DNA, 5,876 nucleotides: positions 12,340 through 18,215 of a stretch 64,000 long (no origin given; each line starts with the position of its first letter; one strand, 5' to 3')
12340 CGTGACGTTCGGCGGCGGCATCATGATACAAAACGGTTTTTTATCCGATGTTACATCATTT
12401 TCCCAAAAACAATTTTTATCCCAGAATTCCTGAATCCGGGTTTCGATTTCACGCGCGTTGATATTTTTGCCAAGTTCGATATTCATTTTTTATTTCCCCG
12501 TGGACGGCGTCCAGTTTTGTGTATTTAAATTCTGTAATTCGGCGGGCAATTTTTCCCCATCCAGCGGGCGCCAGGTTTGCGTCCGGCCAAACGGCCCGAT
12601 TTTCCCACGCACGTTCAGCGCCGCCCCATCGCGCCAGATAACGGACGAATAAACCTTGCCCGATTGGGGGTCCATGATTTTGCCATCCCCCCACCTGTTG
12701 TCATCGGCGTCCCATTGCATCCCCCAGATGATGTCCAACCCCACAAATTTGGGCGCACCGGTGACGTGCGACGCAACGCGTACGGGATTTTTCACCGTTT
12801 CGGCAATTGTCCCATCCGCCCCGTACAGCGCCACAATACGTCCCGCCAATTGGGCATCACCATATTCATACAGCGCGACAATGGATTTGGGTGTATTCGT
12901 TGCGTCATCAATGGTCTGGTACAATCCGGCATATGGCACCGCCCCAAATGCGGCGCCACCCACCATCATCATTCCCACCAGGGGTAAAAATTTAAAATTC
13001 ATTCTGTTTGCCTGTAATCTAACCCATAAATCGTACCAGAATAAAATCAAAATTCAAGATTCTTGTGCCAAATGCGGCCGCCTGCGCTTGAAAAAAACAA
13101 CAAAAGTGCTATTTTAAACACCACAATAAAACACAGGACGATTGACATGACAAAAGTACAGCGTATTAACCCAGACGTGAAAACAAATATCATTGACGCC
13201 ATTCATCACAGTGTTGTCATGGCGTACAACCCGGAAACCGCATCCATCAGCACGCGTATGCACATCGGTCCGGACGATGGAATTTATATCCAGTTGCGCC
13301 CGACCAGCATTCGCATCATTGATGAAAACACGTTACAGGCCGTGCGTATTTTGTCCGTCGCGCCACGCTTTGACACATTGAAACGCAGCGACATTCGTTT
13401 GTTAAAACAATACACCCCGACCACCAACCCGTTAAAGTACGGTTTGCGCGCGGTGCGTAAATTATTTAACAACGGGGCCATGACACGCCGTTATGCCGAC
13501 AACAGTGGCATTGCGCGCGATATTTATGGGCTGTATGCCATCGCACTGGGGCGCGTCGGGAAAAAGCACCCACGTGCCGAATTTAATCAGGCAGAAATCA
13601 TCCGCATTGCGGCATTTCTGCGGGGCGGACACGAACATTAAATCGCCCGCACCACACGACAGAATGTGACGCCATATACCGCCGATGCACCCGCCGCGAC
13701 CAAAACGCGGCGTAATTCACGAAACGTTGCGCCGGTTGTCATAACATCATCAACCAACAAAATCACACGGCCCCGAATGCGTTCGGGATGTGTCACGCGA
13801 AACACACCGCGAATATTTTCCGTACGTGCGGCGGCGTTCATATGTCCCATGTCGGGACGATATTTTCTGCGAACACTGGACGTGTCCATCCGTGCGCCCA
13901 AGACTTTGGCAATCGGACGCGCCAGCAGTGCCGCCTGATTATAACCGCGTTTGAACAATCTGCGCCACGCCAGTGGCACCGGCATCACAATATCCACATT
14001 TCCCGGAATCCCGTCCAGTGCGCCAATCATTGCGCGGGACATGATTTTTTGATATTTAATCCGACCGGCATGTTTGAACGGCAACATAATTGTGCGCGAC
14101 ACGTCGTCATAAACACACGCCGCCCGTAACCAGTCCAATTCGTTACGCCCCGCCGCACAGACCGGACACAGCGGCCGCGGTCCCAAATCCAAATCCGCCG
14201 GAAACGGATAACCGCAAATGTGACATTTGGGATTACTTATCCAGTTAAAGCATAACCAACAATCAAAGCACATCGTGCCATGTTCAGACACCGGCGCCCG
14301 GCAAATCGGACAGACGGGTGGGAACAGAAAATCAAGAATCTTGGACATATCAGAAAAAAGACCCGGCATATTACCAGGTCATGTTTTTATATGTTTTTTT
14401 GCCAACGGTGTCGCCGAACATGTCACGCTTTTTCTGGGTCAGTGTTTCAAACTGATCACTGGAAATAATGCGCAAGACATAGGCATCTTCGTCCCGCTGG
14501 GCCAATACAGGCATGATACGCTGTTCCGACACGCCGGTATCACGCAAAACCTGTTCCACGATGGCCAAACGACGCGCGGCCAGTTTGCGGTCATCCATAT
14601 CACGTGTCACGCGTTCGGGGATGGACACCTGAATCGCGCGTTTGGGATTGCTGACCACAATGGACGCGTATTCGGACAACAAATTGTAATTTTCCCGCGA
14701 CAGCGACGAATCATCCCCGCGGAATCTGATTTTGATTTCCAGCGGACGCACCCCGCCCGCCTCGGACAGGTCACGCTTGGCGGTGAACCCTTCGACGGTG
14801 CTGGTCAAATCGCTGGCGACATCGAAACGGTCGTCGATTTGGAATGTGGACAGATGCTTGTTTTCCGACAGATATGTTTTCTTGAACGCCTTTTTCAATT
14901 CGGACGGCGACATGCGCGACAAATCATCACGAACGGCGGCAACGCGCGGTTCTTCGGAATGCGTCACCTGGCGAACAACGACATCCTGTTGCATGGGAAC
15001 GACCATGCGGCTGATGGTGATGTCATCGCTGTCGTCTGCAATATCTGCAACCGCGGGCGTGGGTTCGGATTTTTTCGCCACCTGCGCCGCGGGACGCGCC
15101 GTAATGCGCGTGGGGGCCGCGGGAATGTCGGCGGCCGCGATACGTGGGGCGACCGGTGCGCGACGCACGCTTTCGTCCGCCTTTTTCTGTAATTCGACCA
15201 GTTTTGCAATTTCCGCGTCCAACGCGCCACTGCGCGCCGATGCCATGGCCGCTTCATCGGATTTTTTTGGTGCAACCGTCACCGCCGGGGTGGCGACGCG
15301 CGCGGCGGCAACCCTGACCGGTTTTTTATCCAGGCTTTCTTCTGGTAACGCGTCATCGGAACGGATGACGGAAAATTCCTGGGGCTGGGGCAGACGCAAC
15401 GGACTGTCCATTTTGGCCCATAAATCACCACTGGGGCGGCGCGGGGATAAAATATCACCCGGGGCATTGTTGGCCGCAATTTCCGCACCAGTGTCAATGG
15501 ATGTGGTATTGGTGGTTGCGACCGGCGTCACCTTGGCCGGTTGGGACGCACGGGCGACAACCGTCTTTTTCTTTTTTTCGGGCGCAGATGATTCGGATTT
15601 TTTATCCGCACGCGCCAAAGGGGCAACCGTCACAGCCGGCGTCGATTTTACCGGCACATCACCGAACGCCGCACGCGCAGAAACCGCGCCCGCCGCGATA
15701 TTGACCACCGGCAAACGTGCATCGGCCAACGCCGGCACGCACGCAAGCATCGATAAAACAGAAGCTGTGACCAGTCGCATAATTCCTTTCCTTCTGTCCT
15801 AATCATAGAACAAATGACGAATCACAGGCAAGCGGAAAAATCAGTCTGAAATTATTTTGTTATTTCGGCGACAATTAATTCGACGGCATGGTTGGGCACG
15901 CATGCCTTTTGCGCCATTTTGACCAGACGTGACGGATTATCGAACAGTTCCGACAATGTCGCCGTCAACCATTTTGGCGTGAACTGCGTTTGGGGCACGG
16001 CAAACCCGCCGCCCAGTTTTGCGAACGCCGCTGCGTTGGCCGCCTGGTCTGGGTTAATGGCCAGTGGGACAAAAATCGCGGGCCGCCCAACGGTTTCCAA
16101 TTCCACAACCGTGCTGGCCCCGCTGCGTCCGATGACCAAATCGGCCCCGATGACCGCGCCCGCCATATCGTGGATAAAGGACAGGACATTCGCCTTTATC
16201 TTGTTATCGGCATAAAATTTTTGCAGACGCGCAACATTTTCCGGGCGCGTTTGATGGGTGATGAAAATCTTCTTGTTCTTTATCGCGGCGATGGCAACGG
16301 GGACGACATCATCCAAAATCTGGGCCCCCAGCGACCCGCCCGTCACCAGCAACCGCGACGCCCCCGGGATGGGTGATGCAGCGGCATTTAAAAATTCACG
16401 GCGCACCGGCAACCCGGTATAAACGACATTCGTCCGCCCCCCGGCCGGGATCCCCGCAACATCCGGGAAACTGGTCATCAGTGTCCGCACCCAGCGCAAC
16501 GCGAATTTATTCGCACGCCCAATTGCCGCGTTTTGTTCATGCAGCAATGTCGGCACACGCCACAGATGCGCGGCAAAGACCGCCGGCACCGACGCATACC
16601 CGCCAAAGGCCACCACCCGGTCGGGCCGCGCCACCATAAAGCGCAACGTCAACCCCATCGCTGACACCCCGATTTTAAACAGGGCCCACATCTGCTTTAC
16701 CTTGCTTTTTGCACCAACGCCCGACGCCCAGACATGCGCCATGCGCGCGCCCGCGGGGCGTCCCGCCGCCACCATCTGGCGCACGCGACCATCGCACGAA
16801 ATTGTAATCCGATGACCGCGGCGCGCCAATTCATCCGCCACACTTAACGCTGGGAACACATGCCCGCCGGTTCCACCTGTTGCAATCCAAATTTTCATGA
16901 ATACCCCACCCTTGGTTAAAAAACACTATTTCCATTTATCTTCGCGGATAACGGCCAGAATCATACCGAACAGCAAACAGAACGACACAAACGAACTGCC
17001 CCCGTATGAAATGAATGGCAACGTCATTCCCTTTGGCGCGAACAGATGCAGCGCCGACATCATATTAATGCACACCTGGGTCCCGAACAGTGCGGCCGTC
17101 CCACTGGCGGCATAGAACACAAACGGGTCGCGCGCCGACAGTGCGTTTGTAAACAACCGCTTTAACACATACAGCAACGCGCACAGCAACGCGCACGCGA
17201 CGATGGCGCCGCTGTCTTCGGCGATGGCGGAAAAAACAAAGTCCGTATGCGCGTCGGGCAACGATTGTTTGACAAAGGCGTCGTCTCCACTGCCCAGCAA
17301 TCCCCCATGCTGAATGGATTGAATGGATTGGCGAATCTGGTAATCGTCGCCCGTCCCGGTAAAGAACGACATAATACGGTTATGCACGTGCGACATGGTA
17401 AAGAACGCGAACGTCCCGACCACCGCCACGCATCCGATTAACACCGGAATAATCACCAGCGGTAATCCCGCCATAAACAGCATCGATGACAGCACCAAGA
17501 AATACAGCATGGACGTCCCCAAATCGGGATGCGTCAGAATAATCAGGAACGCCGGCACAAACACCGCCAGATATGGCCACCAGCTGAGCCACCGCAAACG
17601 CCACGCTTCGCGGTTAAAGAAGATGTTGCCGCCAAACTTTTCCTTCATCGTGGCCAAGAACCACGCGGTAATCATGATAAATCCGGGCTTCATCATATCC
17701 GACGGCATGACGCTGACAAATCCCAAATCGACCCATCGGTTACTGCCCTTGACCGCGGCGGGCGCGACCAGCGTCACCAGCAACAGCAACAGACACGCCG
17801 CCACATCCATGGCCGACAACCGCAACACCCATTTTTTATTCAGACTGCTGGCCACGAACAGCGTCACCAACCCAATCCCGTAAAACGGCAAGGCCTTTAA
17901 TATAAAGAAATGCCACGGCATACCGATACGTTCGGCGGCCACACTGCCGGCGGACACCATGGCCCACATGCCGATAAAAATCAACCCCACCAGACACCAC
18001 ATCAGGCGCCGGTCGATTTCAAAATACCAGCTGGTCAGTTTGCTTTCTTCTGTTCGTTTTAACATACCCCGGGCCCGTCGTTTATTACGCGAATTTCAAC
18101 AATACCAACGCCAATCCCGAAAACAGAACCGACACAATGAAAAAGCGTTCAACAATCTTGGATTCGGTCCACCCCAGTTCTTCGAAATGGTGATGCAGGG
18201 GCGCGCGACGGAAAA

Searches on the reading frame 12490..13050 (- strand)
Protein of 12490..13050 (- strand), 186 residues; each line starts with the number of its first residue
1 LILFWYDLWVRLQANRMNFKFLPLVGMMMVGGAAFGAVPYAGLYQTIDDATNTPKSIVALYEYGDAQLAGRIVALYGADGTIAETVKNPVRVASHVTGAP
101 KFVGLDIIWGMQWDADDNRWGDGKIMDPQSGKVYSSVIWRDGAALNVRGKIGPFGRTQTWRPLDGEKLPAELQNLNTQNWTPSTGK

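Call 7: search_protein_families(library=pfam, proteins=[window:12490-13050:-], max_evalue=0.00001)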
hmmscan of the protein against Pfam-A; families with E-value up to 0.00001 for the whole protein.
window:12490-13050:- (186 aa): 1 family
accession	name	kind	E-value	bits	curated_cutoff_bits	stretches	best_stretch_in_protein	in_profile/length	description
PF09917.15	DUF2147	-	2.3e-21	76.9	27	1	42-160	1-110/112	Uncharacterized protein conserved in bacteria (DUF2147)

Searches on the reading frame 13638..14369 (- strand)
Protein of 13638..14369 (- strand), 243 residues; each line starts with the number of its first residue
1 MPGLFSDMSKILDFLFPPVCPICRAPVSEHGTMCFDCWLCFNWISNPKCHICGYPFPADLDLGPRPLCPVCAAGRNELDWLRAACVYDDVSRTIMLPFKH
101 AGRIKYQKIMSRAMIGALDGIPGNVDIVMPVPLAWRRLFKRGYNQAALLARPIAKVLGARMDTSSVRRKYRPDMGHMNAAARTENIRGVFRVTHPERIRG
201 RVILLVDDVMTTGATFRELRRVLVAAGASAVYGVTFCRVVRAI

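Call 7: search_protein_families(library=pfam, proteins=[window:13638-14369:-], max_evalue=0.00001)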
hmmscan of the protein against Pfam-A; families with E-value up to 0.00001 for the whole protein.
window:13638-14369:- (243 aa): 2 families
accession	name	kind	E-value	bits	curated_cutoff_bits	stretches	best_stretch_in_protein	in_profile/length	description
PF18912.6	DZR_2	-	3e-12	46.6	27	1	11-71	1-55/56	Double zinc ribbon domain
PF00156.33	Pribosyltran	-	1.8e-07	31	26.3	1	146-237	40-124/158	Phosphoribosyl transferase domain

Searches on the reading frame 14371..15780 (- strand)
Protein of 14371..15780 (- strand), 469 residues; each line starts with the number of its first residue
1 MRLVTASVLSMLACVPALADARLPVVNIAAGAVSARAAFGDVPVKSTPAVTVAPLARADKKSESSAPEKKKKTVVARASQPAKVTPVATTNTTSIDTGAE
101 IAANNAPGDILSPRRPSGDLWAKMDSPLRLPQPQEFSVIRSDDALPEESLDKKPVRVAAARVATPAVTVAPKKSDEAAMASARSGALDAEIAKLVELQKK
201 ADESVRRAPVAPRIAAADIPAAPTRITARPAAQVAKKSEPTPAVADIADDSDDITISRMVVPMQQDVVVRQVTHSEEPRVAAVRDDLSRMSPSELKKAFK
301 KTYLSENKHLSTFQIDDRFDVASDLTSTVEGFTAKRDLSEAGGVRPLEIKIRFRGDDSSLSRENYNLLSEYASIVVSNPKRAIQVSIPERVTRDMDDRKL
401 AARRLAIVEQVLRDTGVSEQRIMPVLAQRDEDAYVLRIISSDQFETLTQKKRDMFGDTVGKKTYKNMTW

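Call 7: search_protein_families(library=pfam, proteins=[window:14371-15780:-], max_evalue=0.00001)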
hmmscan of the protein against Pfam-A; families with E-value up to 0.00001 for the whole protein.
window:14371-15780:- (469 aa): 0 families

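Call 28: search_protein_families(library=pfam, proteins=[window:14371-15780:-], max_evalue=1)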
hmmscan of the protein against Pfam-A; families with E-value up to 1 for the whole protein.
window:14371-15780:- (469 aa): 1 family
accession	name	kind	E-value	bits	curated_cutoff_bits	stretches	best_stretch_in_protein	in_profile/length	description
PF00691.25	OmpA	-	0.052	14.3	27.2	1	353-425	2-77/98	OmpA family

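Call 91: search_protein_families(library=ncbifam, proteins=[window:14371-15780:-], max_evalue=0.1)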
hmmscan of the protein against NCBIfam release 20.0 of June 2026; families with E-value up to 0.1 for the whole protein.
window:14371-15780:- (469 aa): 2 families
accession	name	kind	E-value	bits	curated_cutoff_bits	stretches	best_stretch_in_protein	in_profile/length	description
NF053611.1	YiaD_Gzip_OmpA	equivalog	0.002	17.8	175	1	350-423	103-177/206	YiaD family glycine zipper/OmpA-like lipoprotein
TIGR02802.1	Pal_lipo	equivalog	0.045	13.8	125.35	1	351-423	2-75/104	peptidoglycan-associated lipoprotein Pal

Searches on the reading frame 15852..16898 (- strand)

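Call 8: search_protein_families(library=pfam, proteins=[window:15852-16898:-], max_evalue=0.00001)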
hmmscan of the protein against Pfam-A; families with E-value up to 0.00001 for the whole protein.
window:15852-16898:- (348 aa): 3 families
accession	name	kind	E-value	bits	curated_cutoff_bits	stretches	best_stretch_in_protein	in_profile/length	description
PF04101.22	Glyco_tran_28_C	-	1.3e-33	116.8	22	1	183-332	2-154/166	Glycosyltransferase family 28 C-terminal domain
PF03033.26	Glyco_transf_28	-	1.3e-25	90.6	26.2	1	3-139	1-136/139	Glycosyltransferase family 28 N-terminal domain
PF13579.12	Glyco_trans_4_4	-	2e-06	28.6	29.7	1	17-138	7-121/158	Glycosyl transferase 4-like domain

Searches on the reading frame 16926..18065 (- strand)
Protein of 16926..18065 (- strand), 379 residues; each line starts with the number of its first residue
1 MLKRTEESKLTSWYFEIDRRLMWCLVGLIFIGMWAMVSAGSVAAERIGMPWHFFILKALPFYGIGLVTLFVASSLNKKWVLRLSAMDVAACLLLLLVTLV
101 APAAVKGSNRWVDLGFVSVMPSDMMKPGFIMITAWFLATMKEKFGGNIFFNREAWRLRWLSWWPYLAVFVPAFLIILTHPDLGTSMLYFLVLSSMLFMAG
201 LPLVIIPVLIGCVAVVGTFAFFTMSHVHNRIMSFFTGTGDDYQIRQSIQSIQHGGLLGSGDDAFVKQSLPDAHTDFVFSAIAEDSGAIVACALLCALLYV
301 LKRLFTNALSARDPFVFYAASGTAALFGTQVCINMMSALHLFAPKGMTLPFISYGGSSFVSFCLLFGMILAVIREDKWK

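Call 8: search_protein_families(library=pfam, proteins=[window:16926-18065:-], max_evalue=0.00001)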
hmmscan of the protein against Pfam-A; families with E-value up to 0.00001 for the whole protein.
window:16926-18065:- (379 aa): 1 family
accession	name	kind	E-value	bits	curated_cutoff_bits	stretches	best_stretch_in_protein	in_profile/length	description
PF01098.24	FTSW_RODA_SPOVE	-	2.5e-62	211.4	26.4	1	20-376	2-354/356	Cell cycle protein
